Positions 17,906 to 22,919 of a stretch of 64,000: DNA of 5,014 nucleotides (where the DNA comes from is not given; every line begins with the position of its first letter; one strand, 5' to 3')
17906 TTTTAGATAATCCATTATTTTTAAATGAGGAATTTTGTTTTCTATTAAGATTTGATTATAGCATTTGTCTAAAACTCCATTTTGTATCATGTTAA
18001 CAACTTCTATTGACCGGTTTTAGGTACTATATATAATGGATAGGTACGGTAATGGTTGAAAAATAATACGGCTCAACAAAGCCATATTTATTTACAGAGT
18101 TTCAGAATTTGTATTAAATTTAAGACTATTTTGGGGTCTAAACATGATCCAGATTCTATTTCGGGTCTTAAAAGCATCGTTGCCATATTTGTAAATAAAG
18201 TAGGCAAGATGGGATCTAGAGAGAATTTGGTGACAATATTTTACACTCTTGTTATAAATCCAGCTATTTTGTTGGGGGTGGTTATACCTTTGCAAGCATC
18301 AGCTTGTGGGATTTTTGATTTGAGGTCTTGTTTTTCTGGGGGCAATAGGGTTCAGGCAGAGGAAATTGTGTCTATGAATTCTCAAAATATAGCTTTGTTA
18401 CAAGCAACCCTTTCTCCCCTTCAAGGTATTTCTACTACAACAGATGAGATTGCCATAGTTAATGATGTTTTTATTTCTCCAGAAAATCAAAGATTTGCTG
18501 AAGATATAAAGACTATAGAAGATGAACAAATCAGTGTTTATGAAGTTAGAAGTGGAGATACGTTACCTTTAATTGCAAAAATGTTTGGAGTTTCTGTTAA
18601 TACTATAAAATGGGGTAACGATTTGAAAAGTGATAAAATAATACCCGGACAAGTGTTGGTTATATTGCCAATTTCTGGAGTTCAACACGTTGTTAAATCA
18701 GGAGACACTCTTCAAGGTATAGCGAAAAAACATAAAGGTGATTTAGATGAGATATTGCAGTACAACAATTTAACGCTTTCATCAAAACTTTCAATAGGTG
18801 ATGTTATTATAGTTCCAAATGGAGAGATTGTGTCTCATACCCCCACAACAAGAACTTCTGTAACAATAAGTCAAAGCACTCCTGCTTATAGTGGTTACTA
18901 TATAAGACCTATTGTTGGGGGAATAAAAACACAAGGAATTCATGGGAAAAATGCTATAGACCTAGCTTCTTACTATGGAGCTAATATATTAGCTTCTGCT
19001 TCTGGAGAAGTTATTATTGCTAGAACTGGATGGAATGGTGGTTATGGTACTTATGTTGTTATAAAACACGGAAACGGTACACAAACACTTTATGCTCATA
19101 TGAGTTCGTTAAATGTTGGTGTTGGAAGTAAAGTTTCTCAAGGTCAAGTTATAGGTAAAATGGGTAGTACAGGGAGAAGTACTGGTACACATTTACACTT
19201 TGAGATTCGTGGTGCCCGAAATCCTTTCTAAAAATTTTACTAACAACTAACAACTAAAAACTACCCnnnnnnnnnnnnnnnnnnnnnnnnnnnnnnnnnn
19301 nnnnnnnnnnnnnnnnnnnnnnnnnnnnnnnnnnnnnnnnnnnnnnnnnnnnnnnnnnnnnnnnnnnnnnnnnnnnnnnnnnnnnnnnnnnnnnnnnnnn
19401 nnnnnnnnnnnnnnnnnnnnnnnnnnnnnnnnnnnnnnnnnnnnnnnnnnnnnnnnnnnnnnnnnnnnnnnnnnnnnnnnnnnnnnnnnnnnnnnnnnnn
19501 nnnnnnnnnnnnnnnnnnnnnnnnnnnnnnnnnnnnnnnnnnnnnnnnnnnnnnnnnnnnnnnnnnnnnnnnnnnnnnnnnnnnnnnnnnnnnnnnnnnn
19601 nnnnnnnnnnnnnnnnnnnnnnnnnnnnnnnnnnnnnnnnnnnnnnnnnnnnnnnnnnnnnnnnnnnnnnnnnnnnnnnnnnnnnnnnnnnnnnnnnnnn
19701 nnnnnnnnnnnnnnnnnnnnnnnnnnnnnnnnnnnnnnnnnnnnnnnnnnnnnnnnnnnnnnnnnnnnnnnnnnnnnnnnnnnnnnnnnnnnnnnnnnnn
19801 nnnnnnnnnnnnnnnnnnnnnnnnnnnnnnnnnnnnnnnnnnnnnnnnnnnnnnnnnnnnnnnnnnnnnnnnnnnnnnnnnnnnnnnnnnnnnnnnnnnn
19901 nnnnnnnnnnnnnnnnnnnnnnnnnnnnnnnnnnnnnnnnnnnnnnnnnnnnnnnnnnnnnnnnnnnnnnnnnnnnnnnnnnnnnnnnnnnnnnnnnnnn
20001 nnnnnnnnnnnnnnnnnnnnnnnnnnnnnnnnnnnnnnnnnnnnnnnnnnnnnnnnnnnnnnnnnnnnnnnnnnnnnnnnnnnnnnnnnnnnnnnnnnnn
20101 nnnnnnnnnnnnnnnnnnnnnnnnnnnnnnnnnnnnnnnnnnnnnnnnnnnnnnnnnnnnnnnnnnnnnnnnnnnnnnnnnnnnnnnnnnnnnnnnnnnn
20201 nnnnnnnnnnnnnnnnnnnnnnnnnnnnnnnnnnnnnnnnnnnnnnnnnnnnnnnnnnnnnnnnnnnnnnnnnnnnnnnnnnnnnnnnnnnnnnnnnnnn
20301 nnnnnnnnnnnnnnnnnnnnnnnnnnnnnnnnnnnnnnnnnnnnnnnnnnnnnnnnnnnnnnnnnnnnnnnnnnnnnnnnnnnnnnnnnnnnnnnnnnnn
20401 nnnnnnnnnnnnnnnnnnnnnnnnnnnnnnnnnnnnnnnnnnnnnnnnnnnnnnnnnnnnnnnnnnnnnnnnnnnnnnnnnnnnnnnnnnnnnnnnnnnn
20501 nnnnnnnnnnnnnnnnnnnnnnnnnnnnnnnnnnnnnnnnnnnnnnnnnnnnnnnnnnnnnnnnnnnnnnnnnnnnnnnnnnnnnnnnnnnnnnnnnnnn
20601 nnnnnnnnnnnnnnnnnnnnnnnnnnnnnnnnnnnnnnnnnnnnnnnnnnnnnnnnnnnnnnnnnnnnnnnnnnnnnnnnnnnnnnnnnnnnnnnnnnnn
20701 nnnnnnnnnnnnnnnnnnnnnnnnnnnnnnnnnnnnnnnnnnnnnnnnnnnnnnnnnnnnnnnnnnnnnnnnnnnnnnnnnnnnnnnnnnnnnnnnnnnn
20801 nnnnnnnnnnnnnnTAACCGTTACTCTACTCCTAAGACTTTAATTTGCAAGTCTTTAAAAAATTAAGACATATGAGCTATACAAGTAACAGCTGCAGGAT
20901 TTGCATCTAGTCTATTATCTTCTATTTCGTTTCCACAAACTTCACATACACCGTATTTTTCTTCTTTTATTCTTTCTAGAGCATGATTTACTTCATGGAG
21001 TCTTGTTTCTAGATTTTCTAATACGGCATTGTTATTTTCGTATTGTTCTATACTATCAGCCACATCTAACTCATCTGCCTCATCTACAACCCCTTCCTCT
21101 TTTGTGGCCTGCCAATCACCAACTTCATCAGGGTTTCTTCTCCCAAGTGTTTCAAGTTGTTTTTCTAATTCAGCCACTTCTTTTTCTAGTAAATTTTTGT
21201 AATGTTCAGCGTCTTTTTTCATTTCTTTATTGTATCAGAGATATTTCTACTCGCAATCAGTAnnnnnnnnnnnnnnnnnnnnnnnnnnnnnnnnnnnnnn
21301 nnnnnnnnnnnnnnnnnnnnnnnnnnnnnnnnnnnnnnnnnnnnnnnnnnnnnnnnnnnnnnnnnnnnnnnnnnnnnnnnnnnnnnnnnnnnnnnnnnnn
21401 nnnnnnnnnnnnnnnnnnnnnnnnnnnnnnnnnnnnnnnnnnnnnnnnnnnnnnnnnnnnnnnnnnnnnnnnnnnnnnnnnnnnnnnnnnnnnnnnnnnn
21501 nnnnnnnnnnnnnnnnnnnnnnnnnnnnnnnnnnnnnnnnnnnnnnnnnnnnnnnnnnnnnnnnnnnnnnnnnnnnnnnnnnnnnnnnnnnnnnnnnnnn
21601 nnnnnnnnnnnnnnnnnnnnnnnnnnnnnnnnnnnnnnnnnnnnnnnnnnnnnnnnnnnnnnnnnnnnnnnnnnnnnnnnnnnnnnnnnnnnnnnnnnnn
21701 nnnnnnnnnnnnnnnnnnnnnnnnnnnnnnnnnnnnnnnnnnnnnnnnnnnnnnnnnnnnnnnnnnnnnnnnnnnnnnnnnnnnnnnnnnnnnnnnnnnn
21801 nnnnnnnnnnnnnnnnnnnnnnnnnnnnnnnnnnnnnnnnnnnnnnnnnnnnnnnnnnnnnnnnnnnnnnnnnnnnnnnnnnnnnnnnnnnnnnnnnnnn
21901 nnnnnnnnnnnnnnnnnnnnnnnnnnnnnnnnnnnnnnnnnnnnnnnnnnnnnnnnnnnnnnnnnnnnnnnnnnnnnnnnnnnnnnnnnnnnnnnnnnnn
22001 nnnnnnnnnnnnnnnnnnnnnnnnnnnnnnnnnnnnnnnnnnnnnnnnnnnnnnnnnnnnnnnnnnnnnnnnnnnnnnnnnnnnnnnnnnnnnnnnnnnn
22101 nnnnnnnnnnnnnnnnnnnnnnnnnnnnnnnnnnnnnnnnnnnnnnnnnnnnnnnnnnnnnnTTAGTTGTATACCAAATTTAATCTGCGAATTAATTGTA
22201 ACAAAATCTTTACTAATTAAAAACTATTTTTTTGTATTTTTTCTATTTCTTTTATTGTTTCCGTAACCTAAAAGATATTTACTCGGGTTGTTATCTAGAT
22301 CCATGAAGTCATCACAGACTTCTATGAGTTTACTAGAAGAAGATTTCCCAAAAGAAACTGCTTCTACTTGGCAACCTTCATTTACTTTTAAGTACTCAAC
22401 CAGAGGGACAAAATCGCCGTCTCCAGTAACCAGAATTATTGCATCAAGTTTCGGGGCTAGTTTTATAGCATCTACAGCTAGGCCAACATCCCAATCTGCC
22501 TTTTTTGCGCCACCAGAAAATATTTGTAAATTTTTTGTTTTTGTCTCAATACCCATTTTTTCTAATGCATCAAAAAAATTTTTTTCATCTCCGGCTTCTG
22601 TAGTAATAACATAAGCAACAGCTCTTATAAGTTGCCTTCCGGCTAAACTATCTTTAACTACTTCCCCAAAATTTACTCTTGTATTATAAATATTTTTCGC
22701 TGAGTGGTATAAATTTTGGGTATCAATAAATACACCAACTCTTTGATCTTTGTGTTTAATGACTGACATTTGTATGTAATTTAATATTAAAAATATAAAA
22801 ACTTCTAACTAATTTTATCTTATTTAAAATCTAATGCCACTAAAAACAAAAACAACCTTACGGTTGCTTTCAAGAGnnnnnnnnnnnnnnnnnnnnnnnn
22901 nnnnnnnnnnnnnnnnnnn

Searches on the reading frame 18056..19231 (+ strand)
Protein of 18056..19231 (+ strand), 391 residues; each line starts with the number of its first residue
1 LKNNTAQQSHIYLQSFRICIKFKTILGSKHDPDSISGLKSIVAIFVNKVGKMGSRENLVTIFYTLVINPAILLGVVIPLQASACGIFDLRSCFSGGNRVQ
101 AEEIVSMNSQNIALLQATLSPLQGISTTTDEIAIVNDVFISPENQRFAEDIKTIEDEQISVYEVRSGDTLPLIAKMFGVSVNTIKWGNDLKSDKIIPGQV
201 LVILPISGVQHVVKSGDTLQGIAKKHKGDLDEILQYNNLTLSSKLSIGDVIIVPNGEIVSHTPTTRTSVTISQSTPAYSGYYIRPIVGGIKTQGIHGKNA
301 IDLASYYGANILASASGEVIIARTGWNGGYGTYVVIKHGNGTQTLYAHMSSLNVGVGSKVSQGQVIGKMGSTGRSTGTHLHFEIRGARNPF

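Call 25: search_protein_families(library=pfam, proteins=[window:18056-19231:+], max_evalue=0.001)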
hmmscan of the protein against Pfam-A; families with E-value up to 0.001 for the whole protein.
window:18056-19231:+ (391 aa): 4 families
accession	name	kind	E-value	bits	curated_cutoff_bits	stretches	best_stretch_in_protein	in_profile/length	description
PF01551.29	Peptidase_M23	-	1.6e-30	105.6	28.7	1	298-389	3-92/96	Peptidase family M23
PF01476.26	LysM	-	2.7e-25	88.5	20.9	2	211-254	1-43/43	LysM domain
PF23473.1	LysM3_LYK4_5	-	2e-10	41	29.3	1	162-197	5-40/48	LYK4/5 LysM3 domain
PF23446.1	LysM1_NFP_LYK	-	0.00012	23.3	36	0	169-206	17-55/60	NFP/LYK LysM1 domain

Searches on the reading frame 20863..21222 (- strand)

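Call 76: search_protein_families(library=pfam, proteins=[window:20863-21222:-], max_evalue=0.0001)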
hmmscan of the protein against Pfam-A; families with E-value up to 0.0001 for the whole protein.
window:20863-21222:- (119 aa): 1 family
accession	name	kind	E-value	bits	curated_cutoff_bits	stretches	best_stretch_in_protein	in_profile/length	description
PF01258.23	zf-dskA_traR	-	8.3e-09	35.7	24.9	1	89-116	2-29/36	Prokaryotic dksA/traR C4-type zinc finger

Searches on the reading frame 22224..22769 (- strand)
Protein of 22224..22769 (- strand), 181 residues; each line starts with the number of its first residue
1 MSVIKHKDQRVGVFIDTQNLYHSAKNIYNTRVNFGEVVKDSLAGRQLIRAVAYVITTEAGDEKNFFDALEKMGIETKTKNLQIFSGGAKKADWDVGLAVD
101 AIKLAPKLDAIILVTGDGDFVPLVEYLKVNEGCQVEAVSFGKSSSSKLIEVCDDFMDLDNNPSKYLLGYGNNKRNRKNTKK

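Call 25: search_protein_families(library=pfam, proteins=[window:22224-22769:-], max_evalue=0.001)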
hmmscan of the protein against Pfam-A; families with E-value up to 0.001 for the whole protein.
window:22224-22769:- (181 aa): 1 family
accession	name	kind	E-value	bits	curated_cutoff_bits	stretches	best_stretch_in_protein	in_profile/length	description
PF01936.24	NYN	-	4.2e-35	121.8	24.2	1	10-159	1-145/145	NYN domain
